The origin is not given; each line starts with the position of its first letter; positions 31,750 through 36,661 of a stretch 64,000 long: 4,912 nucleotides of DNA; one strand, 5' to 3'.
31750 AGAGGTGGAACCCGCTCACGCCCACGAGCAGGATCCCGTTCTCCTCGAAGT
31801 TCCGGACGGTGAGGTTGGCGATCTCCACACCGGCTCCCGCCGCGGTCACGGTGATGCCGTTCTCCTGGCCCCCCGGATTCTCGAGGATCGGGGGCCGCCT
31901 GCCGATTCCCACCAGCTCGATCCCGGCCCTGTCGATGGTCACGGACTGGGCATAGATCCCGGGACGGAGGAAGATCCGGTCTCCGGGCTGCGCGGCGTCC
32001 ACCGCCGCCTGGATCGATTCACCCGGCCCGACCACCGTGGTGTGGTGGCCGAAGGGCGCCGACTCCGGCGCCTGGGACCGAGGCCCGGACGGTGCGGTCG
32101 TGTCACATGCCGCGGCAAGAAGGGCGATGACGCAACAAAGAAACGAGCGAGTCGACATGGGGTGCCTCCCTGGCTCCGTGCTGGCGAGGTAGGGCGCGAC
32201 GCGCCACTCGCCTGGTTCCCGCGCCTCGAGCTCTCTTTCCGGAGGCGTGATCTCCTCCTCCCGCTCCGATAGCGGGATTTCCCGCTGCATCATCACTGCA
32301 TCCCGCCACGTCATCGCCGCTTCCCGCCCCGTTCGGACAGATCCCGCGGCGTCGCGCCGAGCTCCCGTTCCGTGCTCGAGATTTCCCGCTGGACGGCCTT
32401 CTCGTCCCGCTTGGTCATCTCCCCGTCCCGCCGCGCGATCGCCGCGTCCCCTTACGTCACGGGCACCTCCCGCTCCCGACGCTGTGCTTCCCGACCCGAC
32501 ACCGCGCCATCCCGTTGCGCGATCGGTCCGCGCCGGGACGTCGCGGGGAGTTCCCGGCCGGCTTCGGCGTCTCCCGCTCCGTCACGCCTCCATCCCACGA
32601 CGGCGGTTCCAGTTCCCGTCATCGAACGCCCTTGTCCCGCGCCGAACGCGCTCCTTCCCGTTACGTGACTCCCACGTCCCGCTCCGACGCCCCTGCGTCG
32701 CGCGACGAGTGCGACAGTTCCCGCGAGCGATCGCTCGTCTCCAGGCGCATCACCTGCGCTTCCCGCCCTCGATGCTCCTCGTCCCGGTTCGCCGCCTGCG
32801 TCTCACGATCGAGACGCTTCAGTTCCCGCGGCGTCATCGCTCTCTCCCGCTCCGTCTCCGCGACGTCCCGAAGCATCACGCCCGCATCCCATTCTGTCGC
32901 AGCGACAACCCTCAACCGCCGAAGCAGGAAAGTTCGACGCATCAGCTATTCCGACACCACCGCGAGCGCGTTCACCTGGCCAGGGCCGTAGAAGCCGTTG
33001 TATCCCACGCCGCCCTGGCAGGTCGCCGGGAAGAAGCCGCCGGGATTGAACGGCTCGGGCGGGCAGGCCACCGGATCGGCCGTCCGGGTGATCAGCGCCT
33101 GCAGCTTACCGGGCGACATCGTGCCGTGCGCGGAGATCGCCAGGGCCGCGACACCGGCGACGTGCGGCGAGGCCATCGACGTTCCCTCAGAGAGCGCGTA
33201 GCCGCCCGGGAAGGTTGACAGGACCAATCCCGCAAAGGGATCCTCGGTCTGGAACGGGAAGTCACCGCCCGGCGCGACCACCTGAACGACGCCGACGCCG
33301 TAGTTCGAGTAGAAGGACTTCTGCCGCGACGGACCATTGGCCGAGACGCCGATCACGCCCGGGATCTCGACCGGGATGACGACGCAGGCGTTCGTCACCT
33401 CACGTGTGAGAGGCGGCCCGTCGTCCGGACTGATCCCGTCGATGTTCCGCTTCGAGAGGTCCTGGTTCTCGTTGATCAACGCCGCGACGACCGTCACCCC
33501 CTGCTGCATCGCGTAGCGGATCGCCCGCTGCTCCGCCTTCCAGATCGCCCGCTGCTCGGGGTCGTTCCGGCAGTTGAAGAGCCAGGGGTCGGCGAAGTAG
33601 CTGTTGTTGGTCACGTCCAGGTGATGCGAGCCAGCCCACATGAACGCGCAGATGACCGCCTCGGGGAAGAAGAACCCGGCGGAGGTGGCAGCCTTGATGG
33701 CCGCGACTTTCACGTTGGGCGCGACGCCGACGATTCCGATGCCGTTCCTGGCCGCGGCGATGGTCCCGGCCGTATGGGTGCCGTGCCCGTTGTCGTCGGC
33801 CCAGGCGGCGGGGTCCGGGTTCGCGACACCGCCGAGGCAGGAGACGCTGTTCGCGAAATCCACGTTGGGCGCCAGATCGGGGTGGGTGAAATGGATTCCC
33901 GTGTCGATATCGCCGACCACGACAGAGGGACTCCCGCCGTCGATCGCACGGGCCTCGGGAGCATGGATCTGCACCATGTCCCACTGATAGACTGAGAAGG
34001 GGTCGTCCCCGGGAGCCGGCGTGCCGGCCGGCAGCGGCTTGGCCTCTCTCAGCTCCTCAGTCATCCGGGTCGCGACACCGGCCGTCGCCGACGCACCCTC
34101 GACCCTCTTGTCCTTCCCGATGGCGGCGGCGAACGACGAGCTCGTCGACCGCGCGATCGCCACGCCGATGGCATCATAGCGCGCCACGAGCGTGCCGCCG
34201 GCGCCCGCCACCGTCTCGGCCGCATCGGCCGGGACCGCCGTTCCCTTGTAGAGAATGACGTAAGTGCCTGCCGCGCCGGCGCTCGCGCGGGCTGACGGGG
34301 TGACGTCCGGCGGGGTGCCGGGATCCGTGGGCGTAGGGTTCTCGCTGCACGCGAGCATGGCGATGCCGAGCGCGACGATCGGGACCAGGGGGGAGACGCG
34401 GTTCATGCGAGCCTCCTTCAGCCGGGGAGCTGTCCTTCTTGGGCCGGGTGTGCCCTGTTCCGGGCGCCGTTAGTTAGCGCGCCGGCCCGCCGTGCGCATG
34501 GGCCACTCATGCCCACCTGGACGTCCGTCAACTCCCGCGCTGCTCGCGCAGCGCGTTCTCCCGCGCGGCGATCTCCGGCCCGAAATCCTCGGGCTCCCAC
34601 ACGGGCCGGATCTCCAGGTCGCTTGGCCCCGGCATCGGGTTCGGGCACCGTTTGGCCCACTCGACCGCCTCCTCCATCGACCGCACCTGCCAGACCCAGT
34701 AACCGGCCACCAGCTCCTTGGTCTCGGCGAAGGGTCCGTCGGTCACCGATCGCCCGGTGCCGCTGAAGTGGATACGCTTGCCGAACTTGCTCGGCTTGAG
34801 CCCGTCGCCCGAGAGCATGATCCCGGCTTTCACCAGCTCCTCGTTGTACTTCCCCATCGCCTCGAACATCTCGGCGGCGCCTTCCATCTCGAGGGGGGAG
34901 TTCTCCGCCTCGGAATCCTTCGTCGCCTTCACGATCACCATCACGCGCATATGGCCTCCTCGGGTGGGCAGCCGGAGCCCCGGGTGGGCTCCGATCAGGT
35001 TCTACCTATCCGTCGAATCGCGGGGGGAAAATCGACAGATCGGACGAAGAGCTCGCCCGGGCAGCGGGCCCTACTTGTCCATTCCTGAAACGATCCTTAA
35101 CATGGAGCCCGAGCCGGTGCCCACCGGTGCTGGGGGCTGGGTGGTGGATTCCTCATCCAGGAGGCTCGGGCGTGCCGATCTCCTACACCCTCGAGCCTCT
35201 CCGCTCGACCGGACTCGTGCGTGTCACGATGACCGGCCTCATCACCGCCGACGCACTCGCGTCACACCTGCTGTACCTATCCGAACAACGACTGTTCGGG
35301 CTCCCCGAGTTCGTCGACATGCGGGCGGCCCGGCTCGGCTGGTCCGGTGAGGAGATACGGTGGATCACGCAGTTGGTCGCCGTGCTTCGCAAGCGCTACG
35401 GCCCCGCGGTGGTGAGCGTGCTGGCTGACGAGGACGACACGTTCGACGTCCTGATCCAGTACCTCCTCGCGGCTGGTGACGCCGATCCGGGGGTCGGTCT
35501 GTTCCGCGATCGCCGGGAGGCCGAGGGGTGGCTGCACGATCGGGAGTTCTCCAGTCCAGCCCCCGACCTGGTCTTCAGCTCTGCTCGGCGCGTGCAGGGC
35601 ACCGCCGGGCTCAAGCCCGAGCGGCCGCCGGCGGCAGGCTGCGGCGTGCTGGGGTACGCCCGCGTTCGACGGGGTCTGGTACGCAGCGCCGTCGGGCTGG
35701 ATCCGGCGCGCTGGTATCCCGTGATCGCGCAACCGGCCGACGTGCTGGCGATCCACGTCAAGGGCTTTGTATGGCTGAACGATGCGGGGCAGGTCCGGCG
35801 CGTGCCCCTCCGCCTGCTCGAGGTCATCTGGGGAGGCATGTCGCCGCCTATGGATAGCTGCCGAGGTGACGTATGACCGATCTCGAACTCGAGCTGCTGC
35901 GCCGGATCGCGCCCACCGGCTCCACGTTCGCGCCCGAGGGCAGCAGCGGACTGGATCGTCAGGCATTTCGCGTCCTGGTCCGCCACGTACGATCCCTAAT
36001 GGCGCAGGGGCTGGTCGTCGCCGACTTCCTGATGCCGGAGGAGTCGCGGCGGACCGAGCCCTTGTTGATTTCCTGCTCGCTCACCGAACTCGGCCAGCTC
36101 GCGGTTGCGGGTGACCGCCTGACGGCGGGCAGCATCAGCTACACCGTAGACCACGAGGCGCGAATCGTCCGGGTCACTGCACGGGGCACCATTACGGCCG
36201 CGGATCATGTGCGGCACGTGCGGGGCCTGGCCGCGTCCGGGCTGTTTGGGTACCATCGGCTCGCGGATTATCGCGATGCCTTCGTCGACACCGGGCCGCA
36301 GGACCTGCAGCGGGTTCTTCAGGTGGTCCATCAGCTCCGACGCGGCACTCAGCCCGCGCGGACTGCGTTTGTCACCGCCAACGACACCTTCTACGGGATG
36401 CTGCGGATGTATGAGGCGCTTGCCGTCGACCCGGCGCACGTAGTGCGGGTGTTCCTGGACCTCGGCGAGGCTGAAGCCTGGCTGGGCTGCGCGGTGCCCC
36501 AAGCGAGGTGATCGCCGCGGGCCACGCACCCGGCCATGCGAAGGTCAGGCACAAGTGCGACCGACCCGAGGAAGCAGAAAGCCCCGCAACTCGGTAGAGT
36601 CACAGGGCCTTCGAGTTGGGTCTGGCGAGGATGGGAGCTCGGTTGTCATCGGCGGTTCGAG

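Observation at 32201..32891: About 33 same-strand CGGGA motifs phased at exactly 21 bp fill a 0.7-kb spacer between two secreted-protein genes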

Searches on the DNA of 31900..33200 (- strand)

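Call 30: search_rna_families(source=window, start=31900, end=33200, threshold=evalue, max_evalue=10)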
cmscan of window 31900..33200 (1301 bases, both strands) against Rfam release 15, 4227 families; matches with E-value up to 10: 2.
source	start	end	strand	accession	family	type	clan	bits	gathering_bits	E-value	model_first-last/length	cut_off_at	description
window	33064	33110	+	RF01781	ASdes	Gene; sRNA;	-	15.1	40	3.9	1-68/68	no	ASdes TB sRNA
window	32969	33106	-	RF02657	sot2652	Gene; sRNA;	-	11.7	61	9.8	1-187/187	no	Sense overlapping transcript RNA 2652 (sot)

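Call 47: search_dna_similar(query=window:32160-32945:-, collection=plasmids, mode=distant, max_evalue=0.01, max_rows=10)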
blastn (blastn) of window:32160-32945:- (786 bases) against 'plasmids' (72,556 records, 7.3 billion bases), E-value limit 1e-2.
No match.

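Call 49: search_dna_similar(query=window:32160-32945:-, collection=phages, mode=distant, max_evalue=0.01, max_rows=10)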
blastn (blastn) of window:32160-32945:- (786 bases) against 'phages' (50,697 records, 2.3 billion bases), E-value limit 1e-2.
No match.
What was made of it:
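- On Iteron / partition-site array: There is no plasmid or phage similarity (calls 47, 49).
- Tried and rejected: There was no match (calls 47, 49).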

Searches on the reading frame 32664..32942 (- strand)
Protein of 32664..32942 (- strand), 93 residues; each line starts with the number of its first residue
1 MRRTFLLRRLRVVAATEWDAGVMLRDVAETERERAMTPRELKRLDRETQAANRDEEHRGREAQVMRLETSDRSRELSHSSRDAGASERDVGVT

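Call 58: search_protein_representatives(protein=window:32664-32942:-)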
Query: 93 residues. Proteins with E-value up to 0.001 (for the whole library): 0; up to 1e-10: 0; up to 1e-30: 0. The best 0 are listed.

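Call 60: search_protein_families(library=ncbifam, proteins=[window:32664-32942:-], max_evalue=0.001)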
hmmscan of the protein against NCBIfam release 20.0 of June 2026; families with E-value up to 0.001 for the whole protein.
window:32664-32942:- (93 aa): 0 families

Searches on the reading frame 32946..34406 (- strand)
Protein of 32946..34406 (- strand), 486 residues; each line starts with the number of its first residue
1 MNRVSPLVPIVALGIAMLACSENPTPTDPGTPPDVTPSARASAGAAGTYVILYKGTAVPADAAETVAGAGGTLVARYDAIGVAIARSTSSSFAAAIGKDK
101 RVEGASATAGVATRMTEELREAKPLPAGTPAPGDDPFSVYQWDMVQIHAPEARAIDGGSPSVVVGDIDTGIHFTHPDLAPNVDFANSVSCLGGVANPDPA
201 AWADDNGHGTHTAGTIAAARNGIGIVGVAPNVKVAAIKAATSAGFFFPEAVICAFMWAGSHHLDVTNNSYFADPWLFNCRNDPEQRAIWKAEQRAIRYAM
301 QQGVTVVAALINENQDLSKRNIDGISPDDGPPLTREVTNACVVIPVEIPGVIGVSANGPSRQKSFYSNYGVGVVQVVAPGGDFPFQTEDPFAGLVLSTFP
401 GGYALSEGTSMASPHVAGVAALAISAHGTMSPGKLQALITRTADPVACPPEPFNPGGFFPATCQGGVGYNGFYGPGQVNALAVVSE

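Call 7: search_protein_families(library=pfam, proteins=[window:32946-34406:-], max_evalue=0.01)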
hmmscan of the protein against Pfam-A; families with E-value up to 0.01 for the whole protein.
window:32946-34406:- (486 aa): 1 family
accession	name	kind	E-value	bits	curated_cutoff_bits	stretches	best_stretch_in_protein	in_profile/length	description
PF00082.27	Peptidase_S8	-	3.7e-42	145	21.8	1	161-444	3-274/288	Subtilase family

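Call 15: find_homologous_proteins(query=window:32946-34406:-, max_evalue=1e-20)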
Query window:32946-34406:- (486 aa): 6847 proteins with E <= 1e-20 among 8000 candidates; the best 120 are listed.
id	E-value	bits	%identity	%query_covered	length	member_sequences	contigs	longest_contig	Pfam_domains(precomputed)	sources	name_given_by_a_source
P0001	0.0e+0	1053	96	100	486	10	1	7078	PF00082.28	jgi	jgi:subtilisin family serine protease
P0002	3.3e-276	935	86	100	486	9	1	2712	PF00082.28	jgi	jgi:lantibiotic leader peptide-processing serine protease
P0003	7.2e-276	934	86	100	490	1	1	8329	PF00082.28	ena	-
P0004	1.5e-274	929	86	100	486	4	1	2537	PF00082.28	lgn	-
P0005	1.3e-272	923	86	100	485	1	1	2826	PF00082.28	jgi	jgi:lantibiotic leader peptide-processing serine protease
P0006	2.3e-272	922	86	100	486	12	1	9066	PF00082.28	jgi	jgi:subtilisin family serine protease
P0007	3.4e-271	918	84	100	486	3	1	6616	PF00082.28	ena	-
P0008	7.7e-270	914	85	100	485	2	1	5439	PF00082.28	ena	-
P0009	9.2e-267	904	84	100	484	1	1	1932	PF00082.28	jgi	jgi:subtilisin family serine protease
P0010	1.0e-266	903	83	100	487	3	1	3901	PF00082.28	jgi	jgi:subtilisin family serine protease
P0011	3.2e-266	902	83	100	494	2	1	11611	PF00082.28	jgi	jgi:subtilisin family serine protease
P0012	2.4e-264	896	82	100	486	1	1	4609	PF00082.28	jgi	jgi:lantibiotic leader peptide-processing serine protease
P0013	2.8e-264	895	83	100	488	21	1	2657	PF00082.28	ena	-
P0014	2.1e-263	893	83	100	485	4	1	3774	PF00082.28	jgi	jgi:hypothetical protein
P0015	5.1e-263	891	82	100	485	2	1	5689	PF00082.28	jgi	jgi:subtilisin family serine protease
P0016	6.9e-260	881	82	100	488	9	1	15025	PF00082.28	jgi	jgi:lantibiotic leader peptide-processing serine protease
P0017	3.9e-259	878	81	100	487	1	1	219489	PF00082.28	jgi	jgi:subtilisin family serine protease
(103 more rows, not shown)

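Call 16: find_encoding_contigs(protein=P0001, flank=5000, max_places=3)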
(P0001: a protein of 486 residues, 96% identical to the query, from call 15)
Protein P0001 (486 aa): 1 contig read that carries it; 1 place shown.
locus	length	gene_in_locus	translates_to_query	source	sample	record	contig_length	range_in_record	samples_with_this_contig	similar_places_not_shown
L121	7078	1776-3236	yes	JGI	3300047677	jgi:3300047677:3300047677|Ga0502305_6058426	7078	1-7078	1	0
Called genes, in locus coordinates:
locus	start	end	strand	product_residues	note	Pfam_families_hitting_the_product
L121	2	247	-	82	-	?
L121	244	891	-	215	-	-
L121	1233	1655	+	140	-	PF03795:YCII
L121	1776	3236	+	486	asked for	PF00082:Peptidase_S8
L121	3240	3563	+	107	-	-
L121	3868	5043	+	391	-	PF22842:Pel9A-like_beta_helix, PF05048:NosD, PF13229:Beta_helix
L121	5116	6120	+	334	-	PF00881:Nitroreductase (faint)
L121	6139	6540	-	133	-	PF07883:Cupin_2, PF02311:AraC_binding (weak)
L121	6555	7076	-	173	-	PF00107:ADH_zinc_N, PF16912:Glu_dehyd_C (weak)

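Call 17: find_encoding_contigs(protein=P0006, flank=5000, max_places=3)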
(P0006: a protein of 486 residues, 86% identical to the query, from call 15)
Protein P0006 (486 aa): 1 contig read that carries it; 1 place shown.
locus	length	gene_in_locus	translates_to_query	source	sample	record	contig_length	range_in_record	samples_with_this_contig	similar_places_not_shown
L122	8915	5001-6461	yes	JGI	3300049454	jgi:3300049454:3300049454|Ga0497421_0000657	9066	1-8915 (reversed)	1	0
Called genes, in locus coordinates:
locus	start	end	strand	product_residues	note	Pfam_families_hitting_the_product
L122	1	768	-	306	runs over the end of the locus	?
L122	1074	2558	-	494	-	PF01979:Amidohydro_1, PF07969:Amidohydro_3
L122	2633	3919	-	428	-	PF02368:Big_2 (weak)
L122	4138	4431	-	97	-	-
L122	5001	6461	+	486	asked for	PF00082:Peptidase_S8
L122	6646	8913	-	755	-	?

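Call 18: find_encoding_contigs(protein=P0017, flank=5000, max_places=3)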
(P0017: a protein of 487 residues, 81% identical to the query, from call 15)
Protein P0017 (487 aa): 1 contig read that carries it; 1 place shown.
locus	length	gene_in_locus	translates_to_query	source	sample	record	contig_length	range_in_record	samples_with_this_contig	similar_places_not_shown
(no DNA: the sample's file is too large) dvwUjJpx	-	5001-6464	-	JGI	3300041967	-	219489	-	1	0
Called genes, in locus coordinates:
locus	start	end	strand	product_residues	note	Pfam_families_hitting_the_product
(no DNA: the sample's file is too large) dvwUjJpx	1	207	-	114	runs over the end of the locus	PF04343:DUF488, PF22751:DUF488-N3a, PF22752:DUF488-N3i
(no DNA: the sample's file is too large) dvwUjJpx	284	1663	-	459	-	PF00144:Beta-lactamase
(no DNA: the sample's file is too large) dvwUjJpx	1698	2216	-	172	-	PF05163:DinB, PF04978:MST (weak), PF12867:DinB_2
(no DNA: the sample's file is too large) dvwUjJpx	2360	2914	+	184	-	-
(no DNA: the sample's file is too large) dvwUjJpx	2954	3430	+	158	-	-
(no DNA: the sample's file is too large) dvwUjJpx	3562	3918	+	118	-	-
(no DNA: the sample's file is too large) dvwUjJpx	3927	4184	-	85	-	-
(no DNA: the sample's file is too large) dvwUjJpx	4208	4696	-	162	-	PF06983:3-dmu-9_3-mt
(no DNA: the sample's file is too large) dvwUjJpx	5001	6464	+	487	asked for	PF00082:Peptidase_S8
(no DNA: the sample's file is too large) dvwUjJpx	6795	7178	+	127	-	-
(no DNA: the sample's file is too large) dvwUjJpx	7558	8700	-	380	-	PF10509:GalKase_gal_bdg, PF00288:GHMP_kinases_N, PF08544:GHMP_kinases_C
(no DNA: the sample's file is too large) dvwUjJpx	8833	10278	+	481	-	-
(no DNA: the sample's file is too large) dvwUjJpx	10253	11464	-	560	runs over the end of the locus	PF02463:SMC_N, PF13476:AAA_23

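Call 20: find_encoding_contigs(protein=P0003, flank=5000, max_places=3)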
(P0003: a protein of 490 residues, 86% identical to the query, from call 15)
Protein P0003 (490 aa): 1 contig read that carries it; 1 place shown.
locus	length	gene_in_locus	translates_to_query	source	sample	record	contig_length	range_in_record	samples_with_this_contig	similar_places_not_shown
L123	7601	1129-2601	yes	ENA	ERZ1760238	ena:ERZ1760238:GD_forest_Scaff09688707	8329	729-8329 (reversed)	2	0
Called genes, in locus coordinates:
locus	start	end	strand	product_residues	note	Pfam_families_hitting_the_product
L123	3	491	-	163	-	?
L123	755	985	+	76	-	-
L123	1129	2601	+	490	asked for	PF00082:Peptidase_S8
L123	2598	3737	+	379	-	PF22842:Pel9A-like_beta_helix, PF05048:NosD, PF13229:Beta_helix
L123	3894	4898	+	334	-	PF00881:Nitroreductase (faint)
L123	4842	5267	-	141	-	-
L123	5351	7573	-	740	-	PF00069:Pkinase, PF07714:PK_Tyr_Ser-Thr, PF13428:TPR_14 (faint), PF00515:TPR_1 (faint), PF07719:TPR_2 (faint), PF13181:TPR_8 (faint), PF14559:TPR_19 (weak), PF13432:TPR_16 (weak), +6 more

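Call 21: find_encoding_contigs(protein=P0011, flank=5000, max_places=3)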
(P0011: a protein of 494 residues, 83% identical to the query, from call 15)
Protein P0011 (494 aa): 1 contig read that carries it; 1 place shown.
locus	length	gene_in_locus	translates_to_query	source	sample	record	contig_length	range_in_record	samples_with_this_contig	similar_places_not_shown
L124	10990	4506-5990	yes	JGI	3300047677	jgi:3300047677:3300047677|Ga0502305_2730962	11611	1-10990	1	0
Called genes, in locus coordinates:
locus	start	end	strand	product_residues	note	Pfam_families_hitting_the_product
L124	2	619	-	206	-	?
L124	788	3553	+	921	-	PF00069:Pkinase, PF07714:PK_Tyr_Ser-Thr, PF01636:APH (faint), PF00515:TPR_1 (faint), PF07719:TPR_2 (faint), PF13181:TPR_8 (faint), PF14559:TPR_19 (weak), PF13432:TPR_16 (weak), +1 more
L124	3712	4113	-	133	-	-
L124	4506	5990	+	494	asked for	PF00082:Peptidase_S8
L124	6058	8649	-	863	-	PF00069:Pkinase, PF07714:PK_Tyr_Ser-Thr, PF13414:TPR_11 (faint), PF13431:TPR_17 (faint), PF00515:TPR_1 (faint), PF13181:TPR_8 (faint), PF13432:TPR_16 (weak), PF07719:TPR_2 (weak), +1 more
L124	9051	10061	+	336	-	PF00561:Abhydrolase_1, PF12697:Abhydrolase_6, PF12146:Hydrolase_4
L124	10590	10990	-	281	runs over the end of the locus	PF26549:Tricorn_N (faint), PF07676:PD40 (faint)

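Call 22: find_encoding_contigs(protein=P0016, flank=5000, max_places=3)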
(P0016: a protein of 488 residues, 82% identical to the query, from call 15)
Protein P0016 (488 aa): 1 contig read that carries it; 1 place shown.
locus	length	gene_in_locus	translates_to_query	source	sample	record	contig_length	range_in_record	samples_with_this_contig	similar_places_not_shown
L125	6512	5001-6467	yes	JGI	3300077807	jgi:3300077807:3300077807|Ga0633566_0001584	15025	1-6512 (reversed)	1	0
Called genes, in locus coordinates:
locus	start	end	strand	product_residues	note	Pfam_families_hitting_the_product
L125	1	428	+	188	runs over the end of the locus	-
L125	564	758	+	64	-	-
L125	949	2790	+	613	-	PF07714:PK_Tyr_Ser-Thr, PF00069:Pkinase, PF01427:Peptidase_M15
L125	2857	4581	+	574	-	PF20142:Scaffold, PF01471:PG_binding_1, PF03734:YkuD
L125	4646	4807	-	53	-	-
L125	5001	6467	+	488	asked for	PF00082:Peptidase_S8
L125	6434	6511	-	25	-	?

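Call 42: find_encoding_contigs(protein=P0007, flank=4000, max_places=3)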
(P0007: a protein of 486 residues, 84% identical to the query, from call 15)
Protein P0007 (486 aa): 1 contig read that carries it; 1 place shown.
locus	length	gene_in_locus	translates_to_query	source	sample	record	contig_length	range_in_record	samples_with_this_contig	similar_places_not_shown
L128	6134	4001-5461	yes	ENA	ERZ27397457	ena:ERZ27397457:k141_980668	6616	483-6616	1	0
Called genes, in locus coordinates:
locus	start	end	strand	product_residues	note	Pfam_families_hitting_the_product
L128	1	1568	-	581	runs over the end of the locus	PF00171:Aldedh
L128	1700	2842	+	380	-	PF03704:BTAD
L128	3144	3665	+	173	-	-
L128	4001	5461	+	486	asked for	PF00082:Peptidase_S8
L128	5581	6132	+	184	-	?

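Call 43: find_encoding_contigs(protein=P0008, flank=4000, max_places=3)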
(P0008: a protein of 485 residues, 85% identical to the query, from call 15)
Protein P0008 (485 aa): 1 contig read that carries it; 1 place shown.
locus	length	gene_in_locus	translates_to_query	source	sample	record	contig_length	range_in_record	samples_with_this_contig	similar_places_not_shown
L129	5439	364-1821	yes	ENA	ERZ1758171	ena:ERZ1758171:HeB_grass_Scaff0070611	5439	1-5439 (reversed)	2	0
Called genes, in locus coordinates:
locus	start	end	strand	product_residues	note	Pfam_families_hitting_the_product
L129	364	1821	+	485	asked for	PF00082:Peptidase_S8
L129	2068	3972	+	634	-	-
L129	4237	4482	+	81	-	-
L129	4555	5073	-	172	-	PF09557:DUF2382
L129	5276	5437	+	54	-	?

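Call 60: search_protein_families(library=ncbifam, proteins=[window:32946-34406:-], max_evalue=0.001)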
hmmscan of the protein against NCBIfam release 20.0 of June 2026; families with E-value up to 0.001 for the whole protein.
window:32946-34406:- (486 aa): 4 families
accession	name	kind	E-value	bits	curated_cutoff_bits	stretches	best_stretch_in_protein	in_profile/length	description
TIGR03921.1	T7SS_mycosin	equivalog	1.9e-31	109.5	278.75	1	161-444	14-264/353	type VII secretion-associated serine protease mycosin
NF033595.1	denti_PrtP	equivalog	2.1e-15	56.4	300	2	345-480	384-498/606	dentilisin complex serine proteinase subunit PrtP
NF051851.1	AtpSerPepEprS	equivalog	9.8e-12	43.7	1700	2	141-247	48-157/988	autotransporter serine peptidase EprS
TIGR03895.1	protease_PatA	subfamily_domain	0.00032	19.6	421.05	1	340-446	102-203/606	PatA/PatG family cyanobactin maturation protease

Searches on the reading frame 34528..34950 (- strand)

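Call 7: search_protein_families(library=pfam, proteins=[window:34528-34950:-], max_evalue=0.01)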
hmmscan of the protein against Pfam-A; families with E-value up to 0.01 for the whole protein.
window:34528-34950:- (140 aa): 1 family
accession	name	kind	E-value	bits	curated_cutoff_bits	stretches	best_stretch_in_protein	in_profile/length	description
PF03795.20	YCII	-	3e-17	63.3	24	1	1-114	1-91/95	YCII-related domain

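Call 60: search_protein_families(library=ncbifam, proteins=[window:34528-34950:-], max_evalue=0.001)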
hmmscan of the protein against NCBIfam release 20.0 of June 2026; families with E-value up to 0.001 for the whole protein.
window:34528-34950:- (140 aa): 0 families

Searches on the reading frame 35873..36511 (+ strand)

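Call 59: search_protein_families(library=pfam, proteins=[window:35873-36511:+], max_evalue=0.01)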
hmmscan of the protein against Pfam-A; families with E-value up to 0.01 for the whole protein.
window:35873-36511:+ (212 aa): 1 family
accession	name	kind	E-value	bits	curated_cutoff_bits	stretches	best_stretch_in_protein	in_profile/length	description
PF11964.13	SpoIIAA-like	-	0.0079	17.3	25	0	98-204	1-105/106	SpoIIAA-like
